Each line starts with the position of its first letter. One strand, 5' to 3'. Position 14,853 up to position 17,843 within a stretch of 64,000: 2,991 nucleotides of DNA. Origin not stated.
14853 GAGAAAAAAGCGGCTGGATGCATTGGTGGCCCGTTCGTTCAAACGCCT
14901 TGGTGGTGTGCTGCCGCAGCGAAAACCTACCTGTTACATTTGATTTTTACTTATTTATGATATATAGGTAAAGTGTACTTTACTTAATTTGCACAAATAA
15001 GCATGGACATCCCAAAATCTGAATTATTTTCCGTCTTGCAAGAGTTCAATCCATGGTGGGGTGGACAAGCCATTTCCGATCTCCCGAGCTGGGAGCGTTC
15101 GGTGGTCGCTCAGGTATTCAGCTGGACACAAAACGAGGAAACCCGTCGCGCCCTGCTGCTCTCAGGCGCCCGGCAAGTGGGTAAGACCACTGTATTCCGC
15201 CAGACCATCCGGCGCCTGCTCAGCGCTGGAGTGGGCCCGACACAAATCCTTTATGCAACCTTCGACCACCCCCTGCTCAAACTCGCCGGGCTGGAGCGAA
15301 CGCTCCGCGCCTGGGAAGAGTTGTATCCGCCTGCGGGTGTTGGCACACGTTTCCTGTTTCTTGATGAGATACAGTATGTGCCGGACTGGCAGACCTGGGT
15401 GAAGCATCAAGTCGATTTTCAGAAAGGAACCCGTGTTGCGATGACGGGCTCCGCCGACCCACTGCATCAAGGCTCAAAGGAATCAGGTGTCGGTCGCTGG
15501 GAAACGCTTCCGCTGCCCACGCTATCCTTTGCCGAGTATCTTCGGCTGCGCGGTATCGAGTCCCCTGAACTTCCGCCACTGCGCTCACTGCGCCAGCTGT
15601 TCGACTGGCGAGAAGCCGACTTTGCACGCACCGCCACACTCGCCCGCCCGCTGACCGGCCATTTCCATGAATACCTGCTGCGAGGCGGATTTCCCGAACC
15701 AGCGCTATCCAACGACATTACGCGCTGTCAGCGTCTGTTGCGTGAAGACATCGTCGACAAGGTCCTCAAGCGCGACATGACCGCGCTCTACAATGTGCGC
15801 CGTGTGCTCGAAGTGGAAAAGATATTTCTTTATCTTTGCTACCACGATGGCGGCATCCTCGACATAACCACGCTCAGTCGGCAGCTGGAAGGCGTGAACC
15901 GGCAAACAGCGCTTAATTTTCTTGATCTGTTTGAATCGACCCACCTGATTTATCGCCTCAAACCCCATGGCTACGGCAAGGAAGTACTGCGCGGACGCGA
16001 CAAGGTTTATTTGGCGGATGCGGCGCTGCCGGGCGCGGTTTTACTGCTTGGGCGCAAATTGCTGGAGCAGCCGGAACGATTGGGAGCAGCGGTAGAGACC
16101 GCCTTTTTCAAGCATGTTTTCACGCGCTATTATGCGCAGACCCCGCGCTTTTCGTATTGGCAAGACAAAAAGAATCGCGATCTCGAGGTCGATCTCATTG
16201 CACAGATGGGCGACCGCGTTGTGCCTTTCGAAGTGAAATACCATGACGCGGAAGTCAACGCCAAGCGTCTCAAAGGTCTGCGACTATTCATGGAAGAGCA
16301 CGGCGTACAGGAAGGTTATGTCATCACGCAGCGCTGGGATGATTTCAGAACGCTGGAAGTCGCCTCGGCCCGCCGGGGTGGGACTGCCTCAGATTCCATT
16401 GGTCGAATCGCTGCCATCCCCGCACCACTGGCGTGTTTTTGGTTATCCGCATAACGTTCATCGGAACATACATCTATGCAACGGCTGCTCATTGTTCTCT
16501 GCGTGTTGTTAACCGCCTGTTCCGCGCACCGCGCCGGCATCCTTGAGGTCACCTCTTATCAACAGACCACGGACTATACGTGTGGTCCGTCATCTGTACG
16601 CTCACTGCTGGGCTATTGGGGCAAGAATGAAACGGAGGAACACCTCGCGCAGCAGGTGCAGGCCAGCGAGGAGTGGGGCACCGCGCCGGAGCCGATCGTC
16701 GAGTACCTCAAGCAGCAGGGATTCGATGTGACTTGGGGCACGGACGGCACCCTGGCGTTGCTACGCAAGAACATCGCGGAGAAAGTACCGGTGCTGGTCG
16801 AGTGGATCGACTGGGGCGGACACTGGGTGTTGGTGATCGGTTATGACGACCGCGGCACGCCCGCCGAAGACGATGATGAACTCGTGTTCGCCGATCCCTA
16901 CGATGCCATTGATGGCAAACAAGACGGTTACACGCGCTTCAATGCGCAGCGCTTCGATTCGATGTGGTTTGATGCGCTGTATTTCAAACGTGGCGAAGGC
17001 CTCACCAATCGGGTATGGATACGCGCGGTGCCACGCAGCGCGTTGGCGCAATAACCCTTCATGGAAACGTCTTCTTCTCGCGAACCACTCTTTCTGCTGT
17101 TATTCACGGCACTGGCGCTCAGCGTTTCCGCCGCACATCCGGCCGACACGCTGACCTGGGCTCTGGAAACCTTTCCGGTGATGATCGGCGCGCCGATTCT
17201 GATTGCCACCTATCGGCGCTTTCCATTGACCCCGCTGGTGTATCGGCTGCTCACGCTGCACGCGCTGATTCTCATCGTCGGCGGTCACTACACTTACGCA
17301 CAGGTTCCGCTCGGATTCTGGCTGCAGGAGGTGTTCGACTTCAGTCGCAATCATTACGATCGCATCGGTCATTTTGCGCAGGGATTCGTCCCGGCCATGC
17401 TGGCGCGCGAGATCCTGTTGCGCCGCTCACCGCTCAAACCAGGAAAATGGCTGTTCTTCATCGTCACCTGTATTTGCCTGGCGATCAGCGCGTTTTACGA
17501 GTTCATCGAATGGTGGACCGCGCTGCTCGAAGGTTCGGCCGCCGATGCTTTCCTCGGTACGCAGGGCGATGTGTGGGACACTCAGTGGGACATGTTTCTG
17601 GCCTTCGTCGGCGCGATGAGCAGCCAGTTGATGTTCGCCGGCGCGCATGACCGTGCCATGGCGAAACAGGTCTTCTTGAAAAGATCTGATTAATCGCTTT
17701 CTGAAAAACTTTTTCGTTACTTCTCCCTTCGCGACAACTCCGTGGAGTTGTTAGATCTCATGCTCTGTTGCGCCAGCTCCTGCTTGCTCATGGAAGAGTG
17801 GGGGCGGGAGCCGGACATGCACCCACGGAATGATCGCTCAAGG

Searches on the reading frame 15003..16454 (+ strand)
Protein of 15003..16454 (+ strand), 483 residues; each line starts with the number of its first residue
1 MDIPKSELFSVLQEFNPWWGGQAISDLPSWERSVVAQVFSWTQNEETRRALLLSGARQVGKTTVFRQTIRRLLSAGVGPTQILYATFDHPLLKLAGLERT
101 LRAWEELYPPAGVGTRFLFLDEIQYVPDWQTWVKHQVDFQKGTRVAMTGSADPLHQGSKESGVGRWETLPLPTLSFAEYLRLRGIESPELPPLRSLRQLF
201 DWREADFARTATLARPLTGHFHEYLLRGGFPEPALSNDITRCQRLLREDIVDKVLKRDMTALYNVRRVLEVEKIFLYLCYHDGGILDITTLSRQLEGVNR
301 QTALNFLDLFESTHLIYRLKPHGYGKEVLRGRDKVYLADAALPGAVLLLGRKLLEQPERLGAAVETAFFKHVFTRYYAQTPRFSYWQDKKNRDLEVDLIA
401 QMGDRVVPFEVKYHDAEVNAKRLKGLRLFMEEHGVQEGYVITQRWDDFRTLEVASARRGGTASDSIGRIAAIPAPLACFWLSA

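Call 67: search_protein_families(library=pfam, proteins=[window:15003-16454:+], max_evalue=0.001)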
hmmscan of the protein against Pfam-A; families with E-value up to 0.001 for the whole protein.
window:15003-16454:+ (483 aa): 4 families
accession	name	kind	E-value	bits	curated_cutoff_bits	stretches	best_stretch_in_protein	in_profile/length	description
PF13635.12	DUF4143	-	3.6e-29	102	28.1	1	256-413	1-159/160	Domain of unknown function (DUF4143)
PF13173.12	AAA_14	-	3.2e-28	98.8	27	1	48-180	2-129/129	AAA domain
PF04471.18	Mrr_cat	-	0.0007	20.1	21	0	368-443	8-86/115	Restriction endonuclease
PF13401.12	AAA_22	-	0.00092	20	27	0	46-150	3-123/130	AAA domain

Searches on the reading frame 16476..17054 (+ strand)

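Call 67: search_protein_families(library=pfam, proteins=[window:16476-17054:+], max_evalue=0.001)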
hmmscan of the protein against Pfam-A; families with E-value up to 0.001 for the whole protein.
window:16476-17054:+ (192 aa): 4 families
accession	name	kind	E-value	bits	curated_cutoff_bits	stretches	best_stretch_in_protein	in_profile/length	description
PF13529.12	Peptidase_C39_2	-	2.7e-16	60.9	24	1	23-142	1-143/143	Peptidase_C39 like family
PF03412.21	Peptidase_C39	-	3.6e-07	30.5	22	1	28-164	5-121/133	Peptidase C39 family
PF12385.14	Peptidase_C70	-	2e-05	25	19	1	28-156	11-137/141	Papain-like cysteine protease AvrRpt2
PF11814.14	DUF3335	-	0.00042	20.3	25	0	27-50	3-26/206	Peptidase_C39 like family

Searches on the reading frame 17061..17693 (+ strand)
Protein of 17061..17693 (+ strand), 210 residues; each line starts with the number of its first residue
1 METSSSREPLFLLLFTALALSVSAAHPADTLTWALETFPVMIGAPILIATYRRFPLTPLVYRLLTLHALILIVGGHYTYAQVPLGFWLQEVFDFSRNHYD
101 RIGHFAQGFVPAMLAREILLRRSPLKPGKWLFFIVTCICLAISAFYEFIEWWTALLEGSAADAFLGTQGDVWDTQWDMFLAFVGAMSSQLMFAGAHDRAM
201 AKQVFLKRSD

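Call 67: search_protein_families(library=pfam, proteins=[window:17061-17693:+], max_evalue=0.001)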
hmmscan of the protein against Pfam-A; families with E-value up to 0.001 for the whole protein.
window:17061-17693:+ (210 aa): 1 family
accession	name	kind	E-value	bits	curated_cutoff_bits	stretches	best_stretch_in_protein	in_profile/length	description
PF09997.14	DUF2238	-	1.6e-63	213.2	26.4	1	41-181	1-140/140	Predicted membrane protein (DUF2238)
